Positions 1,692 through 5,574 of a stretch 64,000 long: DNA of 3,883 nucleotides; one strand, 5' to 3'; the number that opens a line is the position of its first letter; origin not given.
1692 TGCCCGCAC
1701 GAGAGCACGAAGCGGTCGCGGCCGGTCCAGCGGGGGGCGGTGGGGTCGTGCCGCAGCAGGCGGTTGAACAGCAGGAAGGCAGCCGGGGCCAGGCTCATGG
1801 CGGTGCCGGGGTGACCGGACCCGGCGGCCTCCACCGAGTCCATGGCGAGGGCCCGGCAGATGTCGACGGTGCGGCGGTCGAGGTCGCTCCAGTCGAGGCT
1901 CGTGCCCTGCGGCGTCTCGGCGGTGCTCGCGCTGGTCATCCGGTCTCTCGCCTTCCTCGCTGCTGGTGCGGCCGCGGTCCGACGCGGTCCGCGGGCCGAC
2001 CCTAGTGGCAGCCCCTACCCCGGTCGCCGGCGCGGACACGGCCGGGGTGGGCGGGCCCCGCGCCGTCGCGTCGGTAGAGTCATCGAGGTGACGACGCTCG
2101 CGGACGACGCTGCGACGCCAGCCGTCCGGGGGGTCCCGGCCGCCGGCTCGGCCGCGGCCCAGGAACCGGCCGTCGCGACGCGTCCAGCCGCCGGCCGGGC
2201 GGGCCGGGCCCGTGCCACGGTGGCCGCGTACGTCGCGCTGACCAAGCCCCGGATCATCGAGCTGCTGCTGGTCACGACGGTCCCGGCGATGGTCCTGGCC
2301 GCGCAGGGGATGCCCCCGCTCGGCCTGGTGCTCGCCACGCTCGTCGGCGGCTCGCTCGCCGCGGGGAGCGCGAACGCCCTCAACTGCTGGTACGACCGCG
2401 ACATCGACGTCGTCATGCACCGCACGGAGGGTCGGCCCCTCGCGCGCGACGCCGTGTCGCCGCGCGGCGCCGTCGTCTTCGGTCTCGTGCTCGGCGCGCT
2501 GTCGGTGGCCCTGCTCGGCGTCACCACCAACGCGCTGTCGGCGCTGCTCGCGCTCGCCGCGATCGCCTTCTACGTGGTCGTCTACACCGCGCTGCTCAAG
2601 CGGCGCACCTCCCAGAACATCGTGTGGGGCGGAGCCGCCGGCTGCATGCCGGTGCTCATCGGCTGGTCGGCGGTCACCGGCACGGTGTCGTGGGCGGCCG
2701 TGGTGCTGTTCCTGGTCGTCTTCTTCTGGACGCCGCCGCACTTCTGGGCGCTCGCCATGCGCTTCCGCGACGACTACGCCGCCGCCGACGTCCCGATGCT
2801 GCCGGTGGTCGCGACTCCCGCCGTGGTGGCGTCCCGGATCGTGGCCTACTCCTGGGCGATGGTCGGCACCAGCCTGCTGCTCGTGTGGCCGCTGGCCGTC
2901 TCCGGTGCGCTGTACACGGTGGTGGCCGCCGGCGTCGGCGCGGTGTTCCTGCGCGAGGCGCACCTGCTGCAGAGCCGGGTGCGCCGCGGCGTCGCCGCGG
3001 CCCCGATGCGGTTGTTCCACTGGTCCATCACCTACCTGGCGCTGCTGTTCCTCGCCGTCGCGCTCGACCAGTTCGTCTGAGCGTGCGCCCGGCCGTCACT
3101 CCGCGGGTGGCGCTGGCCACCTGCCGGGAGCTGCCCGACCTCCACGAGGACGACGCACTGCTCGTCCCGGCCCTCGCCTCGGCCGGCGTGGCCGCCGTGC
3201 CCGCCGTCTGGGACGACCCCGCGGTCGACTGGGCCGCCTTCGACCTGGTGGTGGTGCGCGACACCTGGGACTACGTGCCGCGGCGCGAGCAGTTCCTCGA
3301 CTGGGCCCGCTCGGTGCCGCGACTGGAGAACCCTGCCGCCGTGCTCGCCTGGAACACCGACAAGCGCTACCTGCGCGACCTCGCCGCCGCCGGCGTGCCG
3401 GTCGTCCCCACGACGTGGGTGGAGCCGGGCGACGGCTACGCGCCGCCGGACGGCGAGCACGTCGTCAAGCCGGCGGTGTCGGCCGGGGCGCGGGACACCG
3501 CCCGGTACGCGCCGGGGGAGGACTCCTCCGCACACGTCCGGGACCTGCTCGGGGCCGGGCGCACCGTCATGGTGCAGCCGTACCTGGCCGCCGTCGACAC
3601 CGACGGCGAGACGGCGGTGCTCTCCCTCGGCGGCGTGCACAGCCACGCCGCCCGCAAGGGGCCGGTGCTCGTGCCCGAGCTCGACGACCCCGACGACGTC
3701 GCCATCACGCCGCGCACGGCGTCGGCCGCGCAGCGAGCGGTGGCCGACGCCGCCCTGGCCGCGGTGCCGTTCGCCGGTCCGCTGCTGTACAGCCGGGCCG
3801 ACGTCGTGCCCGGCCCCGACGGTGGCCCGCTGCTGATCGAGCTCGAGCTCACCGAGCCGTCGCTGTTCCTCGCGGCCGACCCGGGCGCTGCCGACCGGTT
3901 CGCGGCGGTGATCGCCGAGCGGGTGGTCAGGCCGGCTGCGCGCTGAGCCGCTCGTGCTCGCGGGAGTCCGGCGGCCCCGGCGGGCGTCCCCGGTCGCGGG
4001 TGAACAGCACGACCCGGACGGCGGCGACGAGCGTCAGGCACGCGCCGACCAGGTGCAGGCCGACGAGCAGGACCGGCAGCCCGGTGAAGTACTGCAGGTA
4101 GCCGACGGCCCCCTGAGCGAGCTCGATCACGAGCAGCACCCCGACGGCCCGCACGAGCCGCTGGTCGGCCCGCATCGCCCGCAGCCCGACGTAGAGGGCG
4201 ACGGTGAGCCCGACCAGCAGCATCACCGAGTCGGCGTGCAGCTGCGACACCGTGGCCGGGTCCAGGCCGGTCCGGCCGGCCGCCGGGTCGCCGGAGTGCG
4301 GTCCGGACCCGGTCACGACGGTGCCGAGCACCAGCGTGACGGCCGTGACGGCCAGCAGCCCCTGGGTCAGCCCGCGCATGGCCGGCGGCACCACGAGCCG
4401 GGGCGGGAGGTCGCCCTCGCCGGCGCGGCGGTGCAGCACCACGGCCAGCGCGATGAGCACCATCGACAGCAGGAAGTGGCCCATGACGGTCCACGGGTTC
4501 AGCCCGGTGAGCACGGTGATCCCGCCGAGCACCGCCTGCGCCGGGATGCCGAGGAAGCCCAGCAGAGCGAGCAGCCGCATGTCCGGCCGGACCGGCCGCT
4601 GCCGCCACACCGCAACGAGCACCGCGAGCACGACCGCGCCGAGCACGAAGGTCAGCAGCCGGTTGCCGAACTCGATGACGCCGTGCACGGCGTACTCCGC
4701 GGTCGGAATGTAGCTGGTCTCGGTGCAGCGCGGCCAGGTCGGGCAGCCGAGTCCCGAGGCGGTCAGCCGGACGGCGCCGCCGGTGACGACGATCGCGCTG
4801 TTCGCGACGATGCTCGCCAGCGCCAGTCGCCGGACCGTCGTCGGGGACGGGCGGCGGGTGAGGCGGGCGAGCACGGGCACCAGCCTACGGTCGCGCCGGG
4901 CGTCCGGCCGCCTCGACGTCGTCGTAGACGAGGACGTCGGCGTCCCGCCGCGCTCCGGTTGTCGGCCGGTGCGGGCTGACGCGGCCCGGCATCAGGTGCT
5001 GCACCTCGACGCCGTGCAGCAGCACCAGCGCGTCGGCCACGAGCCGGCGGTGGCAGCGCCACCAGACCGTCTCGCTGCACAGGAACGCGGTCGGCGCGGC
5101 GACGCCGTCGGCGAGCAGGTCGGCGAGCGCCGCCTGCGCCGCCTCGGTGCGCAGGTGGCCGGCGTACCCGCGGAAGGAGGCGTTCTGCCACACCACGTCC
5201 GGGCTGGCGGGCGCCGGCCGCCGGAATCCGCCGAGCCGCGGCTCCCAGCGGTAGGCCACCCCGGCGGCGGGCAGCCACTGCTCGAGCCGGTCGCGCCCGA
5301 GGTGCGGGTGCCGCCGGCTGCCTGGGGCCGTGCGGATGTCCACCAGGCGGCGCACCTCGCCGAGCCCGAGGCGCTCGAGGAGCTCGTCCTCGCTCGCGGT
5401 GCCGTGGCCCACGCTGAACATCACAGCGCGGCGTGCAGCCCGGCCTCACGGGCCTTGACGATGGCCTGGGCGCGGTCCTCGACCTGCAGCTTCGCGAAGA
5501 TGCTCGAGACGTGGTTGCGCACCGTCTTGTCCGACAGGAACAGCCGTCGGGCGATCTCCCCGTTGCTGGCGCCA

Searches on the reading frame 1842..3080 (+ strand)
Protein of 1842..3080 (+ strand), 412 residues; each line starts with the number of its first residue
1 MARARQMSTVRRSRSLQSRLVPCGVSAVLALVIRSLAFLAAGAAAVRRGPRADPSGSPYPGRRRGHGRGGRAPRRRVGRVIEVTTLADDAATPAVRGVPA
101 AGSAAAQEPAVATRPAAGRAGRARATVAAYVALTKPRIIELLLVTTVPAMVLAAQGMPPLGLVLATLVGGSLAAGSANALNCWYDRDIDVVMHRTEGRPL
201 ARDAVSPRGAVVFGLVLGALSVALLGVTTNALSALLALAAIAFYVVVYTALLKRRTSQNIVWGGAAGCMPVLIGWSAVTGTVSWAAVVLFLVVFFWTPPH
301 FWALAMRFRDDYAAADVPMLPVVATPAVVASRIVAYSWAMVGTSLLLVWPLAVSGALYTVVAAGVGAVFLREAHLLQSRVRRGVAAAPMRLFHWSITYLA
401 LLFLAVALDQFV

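Call 52: search_protein_families(library=pfam, proteins=[window:1842-3080:+], max_evalue=0.00001)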
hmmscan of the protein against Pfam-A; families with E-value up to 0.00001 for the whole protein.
window:1842-3080:+ (412 aa): 1 family
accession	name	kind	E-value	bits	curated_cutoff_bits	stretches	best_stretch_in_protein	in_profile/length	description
PF01040.23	UbiA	-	6.6e-65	219.3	34.2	1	142-396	1-250/250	UbiA prenyltransferase family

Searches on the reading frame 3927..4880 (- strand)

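Call 52: search_protein_families(library=pfam, proteins=[window:3927-4880:-], max_evalue=0.00001)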
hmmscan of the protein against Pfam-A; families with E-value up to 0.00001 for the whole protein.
window:3927-4880:- (317 aa): 1 family
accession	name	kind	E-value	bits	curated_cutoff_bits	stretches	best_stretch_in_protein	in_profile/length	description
PF02628.20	COX15-CtaA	-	1.2e-29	103.8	29.9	1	18-192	2-207/322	Cytochrome oxidase assembly protein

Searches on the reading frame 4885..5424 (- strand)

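Call 52: search_protein_families(library=pfam, proteins=[window:4885-5424:-], max_evalue=0.00001)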
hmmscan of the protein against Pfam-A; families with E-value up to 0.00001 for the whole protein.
window:4885-5424:- (179 aa): 1 family
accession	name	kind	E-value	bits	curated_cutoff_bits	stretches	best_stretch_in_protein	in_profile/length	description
PF04343.18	DUF488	-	2e-26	93.4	22.2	1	14-133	4-121/121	Domain of unknown function DUF488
